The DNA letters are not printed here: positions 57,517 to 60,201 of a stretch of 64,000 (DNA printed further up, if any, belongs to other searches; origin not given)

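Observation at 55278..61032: Atypical glycyl radical enzyme operon with a sedoheptulokinase-like kinase: candidate new radical sugar-phosphate pathway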

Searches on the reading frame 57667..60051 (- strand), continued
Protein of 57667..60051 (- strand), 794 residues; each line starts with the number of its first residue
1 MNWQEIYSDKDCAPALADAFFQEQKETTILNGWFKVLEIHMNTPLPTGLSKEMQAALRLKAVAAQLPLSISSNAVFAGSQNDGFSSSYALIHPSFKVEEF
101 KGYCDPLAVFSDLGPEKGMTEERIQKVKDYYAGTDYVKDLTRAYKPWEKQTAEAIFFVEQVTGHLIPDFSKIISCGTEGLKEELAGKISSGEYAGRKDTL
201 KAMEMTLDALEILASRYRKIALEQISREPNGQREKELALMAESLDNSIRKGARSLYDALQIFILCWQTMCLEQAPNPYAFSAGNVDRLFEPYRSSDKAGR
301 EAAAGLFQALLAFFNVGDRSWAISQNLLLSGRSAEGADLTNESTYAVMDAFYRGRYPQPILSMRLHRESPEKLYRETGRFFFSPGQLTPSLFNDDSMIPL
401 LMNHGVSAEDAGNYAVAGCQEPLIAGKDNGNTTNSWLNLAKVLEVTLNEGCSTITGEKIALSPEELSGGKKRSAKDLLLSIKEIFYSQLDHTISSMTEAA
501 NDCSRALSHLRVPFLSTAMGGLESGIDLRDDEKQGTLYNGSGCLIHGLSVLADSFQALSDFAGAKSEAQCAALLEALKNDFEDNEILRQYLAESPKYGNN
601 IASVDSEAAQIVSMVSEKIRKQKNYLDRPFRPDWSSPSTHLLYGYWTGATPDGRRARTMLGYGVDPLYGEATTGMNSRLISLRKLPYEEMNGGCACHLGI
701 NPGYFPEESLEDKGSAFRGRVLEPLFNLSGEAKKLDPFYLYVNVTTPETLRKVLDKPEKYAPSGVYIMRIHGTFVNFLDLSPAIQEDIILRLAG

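Call 25: search_protein_families(library=pfam, proteins=[L035:13711-14781:+, L029:3255-4421:+, L052:6499-7596:+, L019:14908-15585:+, L061:5270-7306:+, L031:1057-2109:+, L002:3285-4049:-, L061:8830-9183:+, L009:6397-7464:+, L045:7683-8756:+])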
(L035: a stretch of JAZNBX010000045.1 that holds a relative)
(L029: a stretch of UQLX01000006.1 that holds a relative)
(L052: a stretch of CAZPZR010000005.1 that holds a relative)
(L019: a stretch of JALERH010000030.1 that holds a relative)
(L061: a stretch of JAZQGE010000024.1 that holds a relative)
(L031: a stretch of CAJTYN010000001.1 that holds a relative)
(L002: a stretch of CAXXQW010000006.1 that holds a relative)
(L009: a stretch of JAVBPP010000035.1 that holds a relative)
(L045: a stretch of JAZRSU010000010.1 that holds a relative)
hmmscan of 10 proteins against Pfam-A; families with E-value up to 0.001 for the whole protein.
L035:13711-14781:+ (356 aa): 1 family
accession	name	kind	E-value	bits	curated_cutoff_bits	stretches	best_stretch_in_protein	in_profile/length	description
PF21621.3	MPI_cupin_dom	-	2.1e-06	28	27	1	282-342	8-72/79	Mannose-6-phosphate isomerase, cupin domain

L029:3255-4421:+ (388 aa): 1 family
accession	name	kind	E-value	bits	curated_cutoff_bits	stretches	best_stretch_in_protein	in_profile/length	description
PF00480.26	ROK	-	2.2e-51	175.5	22.9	1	87-374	2-289/294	ROK family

L052:6499-7596:+ (365 aa): 4 families
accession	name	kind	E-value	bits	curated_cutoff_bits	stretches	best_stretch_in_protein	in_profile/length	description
PF08240.17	ADH_N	-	2.2e-32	111.8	23.5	1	39-147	1-103/104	Alcohol dehydrogenase GroES-like domain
PF00107.32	ADH_zinc_N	-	3.6e-26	92.1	31.8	1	187-310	2-121/129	Zinc-binding dehydrogenase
PF13602.12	ADH_zinc_N_2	-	4.6e-10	41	27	1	219-361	1-134/134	Zinc-binding dehydrogenase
PF16912.11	Glu_dehyd_C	-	9.3e-06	25.7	34.9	1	177-351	32-203/211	Glucose dehydrogenase C-terminus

L019:14908-15585:+ (225 aa): 1 family
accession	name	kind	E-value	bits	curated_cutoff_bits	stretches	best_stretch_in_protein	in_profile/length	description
PF00923.25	TAL_FSA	-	5.7e-45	154.3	27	1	5-200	1-236/285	Transaldolase/Fructose-6-phosphate aldolase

L061:5270-7306:+ (678 aa): 4 families
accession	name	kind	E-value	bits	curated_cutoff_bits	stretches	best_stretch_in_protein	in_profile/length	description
PF22725.1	GFO_IDH_MocA_C3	-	6.2e-25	88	27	1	423-547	1-123/124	GFO/IDH/MocA C-terminal domain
PF01261.30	AP_endonuc_2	-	5.3e-22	79.2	31.1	1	21-240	1-230/249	Xylose isomerase-like TIM barrel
PF01408.29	GFO_IDH_MocA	-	5.9e-22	79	24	1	294-413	1-118/120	Oxidoreductase family, NAD-binding Rossmann fold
PF02894.22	GFO_IDH_MocA_C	-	1.5e-13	51.5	22.9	1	427-541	1-119/218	Oxidoreductase family, C-terminal alpha/beta domain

L031:1057-2109:+ (350 aa): 2 families
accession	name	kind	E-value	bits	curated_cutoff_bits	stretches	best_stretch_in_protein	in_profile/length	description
PF13407.12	Peripla_BP_4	-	2e-33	116.5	35.1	1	62-319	1-256/258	Periplasmic binding protein domain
PF00532.27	Peripla_BP_1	-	1.6e-10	41.4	22.2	1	88-267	28-209/281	Periplasmic binding proteins and sugar binding domain of LacI family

L002:3285-4049:- (254 aa): 4 families
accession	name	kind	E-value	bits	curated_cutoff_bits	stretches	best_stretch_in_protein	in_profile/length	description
PF00455.28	DeoRC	-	3.5e-45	154.3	31.8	1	76-234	2-160/160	DeoR C terminal sensor domain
PF08220.18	HTH_DeoR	-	2.3e-17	62.9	21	1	6-58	1-53/57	DeoR-like helix-turn-helix domain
PF08279.18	HTH_11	-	6.4e-06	26.4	25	1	6-48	1-45/55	HTH domain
PF00392.27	GntR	-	0.00015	21.8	27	1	13-57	17-62/64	Bacterial regulatory proteins, gntR family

L061:8830-9183:+ (117 aa): 1 family
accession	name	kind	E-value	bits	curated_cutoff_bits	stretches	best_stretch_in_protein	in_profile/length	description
PF03862.18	SpoVAC_SpoVAEB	-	1.6e-36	125.6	25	1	2-110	1-116/117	SpoVAC/SpoVAEB sporulation membrane protein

L009:6397-7464:+ (355 aa): 1 family
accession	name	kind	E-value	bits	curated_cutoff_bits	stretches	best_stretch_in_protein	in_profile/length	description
PF03816.19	LytR_cpsA_psr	-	2.2e-40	138.7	24.6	1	116-262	1-149/150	LytR_cpsA_psr family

L045:7683-8756:+ (357 aa): 1 family
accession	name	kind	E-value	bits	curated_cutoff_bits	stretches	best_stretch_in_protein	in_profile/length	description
PF01757.29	Acyl_transf_3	-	7.4e-41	140.7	31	1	12-343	2-325/326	Acyltransferase domain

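Call 38: search_protein_families(library=pfam, proteins=[L072:11199-12695:+, L022:7209-8840:+, L010:5369-5761:+, L015:15515-16354:+, L010:6582-7625:+, L010:7781-8893:+, L029:14220-15485:+, L011:8068-8955:+, L025:1822-2679:+, L040:6922-8229:+])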
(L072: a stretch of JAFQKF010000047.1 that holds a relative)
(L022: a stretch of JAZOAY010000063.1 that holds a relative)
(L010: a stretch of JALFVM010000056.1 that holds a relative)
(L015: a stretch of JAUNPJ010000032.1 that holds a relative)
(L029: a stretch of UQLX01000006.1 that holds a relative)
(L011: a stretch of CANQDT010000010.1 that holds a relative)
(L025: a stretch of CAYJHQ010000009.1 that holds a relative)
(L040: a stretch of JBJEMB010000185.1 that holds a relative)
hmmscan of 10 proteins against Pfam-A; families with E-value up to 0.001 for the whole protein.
L072:11199-12695:+ (498 aa): 2 families
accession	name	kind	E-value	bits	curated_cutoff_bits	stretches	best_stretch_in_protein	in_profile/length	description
PF06964.18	Alpha-L-AF_C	-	4.7e-47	160.7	27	1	291-489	1-165/165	Alpha-L-arabinofuranosidase C-terminal domain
PF22848.2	ASD1_dom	-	0.0006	19.9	22.2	0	60-128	5-78/239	Alpha-L-arabinofuranosidase 1 domain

L022:7209-8840:+ (543 aa): 1 family
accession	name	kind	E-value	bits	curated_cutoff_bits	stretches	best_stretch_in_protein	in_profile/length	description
PF13229.12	Beta_helix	-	8.1e-08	32.5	25.9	1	292-432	8-124/158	Right handed beta helix region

L010:5369-5761:+ (130 aa): 1 family
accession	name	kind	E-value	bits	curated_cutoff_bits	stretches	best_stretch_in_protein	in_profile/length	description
PF02261.22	Asp_decarbox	-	2e-54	182.8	25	1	1-114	1-114/115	Aspartate decarboxylase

L015:15515-16354:+ (279 aa): 1 family
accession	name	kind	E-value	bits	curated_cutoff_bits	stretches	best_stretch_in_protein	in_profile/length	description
PF02569.21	Pantoate_ligase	-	6e-112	373.6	20.7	1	2-275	1-267/268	Pantoate-beta-alanine ligase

L010:6582-7625:+ (347 aa): 3 families
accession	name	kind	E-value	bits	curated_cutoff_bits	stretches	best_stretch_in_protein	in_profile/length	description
PF01758.21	SBF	-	1.4e-49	168.8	24.3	1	67-245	2-190/191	Sodium Bile acid symporter family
PF13593.11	SBF_like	-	2.4e-20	73.5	25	1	44-328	7-309/313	SBF-like CPA transporter family (DUF4137)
PF03547.23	Mem_trans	-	0.00077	18.6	25.7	0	65-171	237-342/343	Membrane transport protein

L010:7781-8893:+ (370 aa): 2 families
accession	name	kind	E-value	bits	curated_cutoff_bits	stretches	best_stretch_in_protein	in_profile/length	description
PF01628.27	HrcA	-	2.8e-63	214.2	22.2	1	130-353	1-215/215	HrcA protein C terminal domain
PF03444.21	HrcA_DNA-bdg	-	1.3e-05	25.2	21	1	17-87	2-71/79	Winged helix-turn-helix transcription repressor, HrcA DNA-binding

L029:14220-15485:+ (421 aa): 1 family
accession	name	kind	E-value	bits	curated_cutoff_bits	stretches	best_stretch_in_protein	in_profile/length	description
PF07221.17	GlcNAc_2-epim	-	2.8e-108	362.7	23.4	1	44-395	4-346/347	N-acylglucosamine 2-epimerase (GlcNAc 2-epimerase)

L011:8068-8955:+ (295 aa): 1 family
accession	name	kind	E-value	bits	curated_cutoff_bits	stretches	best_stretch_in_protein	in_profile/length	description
PF01263.26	Aldose_epim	-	1.2e-28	100.8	27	1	2-256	2-280/299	Aldose 1-epimerase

L025:1822-2679:+ (285 aa): 1 family
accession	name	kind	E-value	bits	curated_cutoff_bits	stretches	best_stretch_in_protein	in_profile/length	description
PF01116.26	F_bP_aldolase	-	1.4e-98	330.2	25.5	1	7-284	1-277/277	Fructose-bisphosphate aldolase class-II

L040:6922-8229:+ (435 aa): 1 family
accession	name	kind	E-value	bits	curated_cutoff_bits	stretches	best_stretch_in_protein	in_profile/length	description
PF08013.17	GatZ_KbaZ-like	-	5.9e-178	592.3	26.7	1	7-432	1-419/420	D-tagatose-1,6-bisphosphate aldolase subunit GatZ/KbaZ-like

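Call 45: search_protein_families(library=ncbifam, proteins=[L035:13711-14781:+, L029:14220-15485:+], max_evalue=0.01)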
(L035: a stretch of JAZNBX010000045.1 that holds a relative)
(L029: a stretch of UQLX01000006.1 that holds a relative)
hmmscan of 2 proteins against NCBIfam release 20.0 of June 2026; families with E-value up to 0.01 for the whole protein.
L035:13711-14781:+ (356 aa): 2 families
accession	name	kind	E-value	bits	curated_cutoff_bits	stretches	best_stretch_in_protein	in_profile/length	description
TIGR00218.1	manA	equivalog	3.6e-28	98.8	116.2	2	174-342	202-353/359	mannose-6-phosphate isomerase, class I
NF009763.0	PRK13264.1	equivalog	0.0048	16.9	220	0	178-229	76-131/178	3-hydroxyanthranilate 3,4-dioxygenase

L029:14220-15485:+ (421 aa): 3 families
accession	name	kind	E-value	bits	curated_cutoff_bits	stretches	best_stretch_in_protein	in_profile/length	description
NF051846.1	ManIsomPseudo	equivalog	9.7e-112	373.8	600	1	19-413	7-400/401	D-mannose isomerase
NF052547.1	AcylGsamEpipAGE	equivalog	3e-09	36.3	600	1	78-375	66-351/384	n-acyl-d-glucosamine 2-epimerase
NF041848.1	celb_epim_EpiA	equivalog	4.1e-06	26.1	800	1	252-374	251-369/405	cellobiose 2-epimerase EpiA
